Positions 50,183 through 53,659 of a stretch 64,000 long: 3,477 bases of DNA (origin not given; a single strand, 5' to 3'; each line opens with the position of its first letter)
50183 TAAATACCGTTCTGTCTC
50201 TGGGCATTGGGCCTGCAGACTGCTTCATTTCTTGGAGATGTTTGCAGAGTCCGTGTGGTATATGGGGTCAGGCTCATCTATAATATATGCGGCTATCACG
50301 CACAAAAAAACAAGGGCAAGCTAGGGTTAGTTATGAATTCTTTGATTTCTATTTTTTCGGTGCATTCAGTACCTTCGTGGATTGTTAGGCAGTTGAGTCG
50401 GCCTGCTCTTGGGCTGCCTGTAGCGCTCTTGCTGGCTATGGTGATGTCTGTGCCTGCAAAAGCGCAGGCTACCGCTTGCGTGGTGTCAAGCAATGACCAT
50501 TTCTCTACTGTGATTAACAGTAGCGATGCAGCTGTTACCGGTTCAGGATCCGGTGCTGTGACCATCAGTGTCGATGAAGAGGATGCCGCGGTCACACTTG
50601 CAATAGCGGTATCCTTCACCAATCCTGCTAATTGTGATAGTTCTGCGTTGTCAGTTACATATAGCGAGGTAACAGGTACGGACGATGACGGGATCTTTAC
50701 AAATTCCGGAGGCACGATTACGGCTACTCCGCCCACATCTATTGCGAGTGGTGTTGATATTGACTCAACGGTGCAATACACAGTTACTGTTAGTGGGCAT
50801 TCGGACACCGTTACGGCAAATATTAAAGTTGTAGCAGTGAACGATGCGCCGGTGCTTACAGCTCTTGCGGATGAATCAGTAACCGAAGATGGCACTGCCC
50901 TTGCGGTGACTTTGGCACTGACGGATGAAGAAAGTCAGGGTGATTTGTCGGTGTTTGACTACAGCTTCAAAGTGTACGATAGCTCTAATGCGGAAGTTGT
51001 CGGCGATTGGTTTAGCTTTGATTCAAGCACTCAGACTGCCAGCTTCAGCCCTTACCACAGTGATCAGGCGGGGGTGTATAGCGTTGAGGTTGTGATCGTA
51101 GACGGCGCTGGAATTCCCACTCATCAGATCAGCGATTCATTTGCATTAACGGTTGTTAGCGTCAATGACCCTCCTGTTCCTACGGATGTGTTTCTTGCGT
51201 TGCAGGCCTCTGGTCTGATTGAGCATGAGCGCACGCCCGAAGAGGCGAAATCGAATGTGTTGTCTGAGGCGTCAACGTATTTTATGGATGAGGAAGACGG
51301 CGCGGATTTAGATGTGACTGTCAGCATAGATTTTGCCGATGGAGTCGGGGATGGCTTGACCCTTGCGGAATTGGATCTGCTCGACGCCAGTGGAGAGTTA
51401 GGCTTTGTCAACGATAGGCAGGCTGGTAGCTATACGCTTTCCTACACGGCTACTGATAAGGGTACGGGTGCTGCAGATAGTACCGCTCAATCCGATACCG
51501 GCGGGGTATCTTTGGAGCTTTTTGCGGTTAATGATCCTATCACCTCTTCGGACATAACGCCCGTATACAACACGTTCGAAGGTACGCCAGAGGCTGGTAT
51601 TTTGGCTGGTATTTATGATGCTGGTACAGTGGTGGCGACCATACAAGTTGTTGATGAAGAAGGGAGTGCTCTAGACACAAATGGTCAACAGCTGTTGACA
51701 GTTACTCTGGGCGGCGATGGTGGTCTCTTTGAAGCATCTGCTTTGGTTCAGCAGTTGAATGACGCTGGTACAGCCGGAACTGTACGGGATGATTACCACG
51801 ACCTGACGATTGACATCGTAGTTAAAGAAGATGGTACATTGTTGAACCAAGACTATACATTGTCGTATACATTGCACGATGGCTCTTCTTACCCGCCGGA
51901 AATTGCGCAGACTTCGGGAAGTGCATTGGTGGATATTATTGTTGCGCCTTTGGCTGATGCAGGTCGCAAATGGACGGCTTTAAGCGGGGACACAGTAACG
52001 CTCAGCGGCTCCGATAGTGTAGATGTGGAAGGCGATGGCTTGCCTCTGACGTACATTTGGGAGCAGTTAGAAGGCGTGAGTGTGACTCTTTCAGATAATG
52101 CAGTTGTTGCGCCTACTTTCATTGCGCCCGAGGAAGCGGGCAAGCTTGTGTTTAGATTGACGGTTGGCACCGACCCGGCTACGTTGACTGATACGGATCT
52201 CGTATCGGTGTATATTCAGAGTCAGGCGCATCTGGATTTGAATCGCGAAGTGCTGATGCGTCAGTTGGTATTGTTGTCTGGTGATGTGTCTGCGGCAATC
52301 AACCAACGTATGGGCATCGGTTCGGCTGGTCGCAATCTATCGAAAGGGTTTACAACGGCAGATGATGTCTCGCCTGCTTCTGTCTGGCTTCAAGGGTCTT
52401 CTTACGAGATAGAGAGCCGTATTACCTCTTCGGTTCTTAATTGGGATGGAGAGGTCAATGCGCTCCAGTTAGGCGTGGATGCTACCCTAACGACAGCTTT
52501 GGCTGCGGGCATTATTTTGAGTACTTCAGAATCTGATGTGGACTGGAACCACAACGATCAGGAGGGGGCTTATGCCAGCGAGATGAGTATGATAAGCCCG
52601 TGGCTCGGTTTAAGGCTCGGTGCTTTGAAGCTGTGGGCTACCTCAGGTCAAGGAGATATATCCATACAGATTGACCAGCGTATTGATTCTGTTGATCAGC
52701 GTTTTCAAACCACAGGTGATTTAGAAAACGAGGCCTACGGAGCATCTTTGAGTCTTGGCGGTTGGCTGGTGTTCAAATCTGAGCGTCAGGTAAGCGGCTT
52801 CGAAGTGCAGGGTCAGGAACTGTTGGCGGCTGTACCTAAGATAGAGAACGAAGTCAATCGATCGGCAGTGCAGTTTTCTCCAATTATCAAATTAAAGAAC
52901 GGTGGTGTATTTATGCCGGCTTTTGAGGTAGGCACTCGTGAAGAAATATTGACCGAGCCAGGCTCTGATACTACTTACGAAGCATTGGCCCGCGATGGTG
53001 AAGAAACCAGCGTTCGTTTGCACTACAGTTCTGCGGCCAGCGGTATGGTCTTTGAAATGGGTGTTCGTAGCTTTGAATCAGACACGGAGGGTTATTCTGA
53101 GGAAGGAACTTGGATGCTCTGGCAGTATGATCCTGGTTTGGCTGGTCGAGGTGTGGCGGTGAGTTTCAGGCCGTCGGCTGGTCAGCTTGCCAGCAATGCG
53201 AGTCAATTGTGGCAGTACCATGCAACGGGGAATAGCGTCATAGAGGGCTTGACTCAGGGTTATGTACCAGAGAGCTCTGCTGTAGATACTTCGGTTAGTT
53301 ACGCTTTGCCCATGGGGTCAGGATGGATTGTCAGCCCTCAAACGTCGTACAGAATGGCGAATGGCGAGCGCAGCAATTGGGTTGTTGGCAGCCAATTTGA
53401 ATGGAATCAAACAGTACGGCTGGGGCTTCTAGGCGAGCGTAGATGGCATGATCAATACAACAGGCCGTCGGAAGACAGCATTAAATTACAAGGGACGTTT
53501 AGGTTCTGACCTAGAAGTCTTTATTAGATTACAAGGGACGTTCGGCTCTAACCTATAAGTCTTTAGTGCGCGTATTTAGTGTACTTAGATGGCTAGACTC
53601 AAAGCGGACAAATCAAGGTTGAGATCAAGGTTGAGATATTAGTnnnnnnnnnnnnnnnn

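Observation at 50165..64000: tRNA-Lys-adjacent island of three paralogous giant cadherin-like repeat proteins with unusually long C-terminal beta-barrels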

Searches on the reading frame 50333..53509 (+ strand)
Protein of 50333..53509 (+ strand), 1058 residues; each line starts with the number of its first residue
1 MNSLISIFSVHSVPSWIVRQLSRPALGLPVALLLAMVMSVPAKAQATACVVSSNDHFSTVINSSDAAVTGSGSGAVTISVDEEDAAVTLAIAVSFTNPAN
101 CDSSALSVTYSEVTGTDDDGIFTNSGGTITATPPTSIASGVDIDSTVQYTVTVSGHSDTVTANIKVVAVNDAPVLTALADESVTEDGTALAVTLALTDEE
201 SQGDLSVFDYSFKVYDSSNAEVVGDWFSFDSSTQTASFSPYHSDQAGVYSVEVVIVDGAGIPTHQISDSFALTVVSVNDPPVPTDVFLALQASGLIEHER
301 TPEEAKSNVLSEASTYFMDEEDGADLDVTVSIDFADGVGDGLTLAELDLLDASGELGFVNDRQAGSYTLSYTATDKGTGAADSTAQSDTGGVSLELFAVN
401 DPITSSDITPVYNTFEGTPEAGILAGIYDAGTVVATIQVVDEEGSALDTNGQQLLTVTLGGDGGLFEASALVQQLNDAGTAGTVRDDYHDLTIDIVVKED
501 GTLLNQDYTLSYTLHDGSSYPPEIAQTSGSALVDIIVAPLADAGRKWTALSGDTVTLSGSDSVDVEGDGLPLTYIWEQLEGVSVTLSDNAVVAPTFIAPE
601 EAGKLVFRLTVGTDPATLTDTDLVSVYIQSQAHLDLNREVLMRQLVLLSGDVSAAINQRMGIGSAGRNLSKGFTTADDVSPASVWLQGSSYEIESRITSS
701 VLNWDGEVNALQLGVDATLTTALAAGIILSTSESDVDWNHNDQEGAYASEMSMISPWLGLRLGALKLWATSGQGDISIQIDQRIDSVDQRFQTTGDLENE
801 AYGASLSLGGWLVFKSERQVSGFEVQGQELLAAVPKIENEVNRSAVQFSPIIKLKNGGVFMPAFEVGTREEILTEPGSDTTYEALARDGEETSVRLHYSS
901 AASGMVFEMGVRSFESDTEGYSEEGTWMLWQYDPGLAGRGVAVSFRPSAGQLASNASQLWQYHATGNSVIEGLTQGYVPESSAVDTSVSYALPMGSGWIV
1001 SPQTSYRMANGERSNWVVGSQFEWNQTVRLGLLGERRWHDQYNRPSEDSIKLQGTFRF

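Call 10: search_protein_families(library=pfam, proteins=[window:50333-53509:+], max_evalue=0.01)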
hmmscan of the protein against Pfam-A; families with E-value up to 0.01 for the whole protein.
window:50333-53509:+ (1058 aa): 2 families
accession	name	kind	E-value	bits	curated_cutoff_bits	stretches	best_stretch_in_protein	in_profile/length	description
PF22352.2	K319L-like_PKD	-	6.1e-08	33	27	1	551-627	9-83/84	K319L-like, PKD domain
PF18911.6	PKD_4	-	0.0089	16.5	27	0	537-577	2-40/85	PKD domain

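Call 11: search_protein_families(library=ncbifam, proteins=[window:50333-53509:+], max_evalue=0.01)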
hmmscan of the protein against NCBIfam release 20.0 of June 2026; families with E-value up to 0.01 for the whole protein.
window:50333-53509:+ (1058 aa): 2 families
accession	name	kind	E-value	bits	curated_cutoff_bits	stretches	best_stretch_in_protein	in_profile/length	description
NF038112.1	myxo_dep_M36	subfamily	3.9e-15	54.1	1500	1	66-630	1189-1565/1604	myxosortase-dependent M36 family metallopeptidase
NF012211.1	tand_rpt_95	domain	6e-05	22.9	90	1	82-177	3-95/98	tandem-95 repeat protein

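Call 35: find_encoding_contigs(protein=window:50333-53509:+, flank=10000, max_places=6)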
Protein window:50333-53509:+ (1058 aa): no gene with exactly this product is on record in the collection.

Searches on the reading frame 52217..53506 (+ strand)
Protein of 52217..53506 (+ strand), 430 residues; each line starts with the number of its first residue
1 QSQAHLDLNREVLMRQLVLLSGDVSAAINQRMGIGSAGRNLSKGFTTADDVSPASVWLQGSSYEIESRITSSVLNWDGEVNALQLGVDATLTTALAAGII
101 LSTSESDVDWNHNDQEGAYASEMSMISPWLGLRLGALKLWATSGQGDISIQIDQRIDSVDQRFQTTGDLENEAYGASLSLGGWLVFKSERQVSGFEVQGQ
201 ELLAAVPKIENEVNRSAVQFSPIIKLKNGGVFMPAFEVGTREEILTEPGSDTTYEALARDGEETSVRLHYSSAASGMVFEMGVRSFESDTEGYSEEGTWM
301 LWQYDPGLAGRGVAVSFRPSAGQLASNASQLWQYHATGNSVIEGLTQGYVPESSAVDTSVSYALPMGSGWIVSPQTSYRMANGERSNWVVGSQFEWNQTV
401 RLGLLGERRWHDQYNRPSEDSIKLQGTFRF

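Call 12: search_protein_families(library=pfam, proteins=[window:52217-53506:+], max_evalue=10)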
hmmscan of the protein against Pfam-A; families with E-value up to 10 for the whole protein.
seq(430 aa): 1 family
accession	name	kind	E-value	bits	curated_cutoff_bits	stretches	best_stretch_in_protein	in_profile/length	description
PF03797.25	Autotransporter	-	5.9e-05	23.4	26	1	56-181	1-125/255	Autotransporter beta-domain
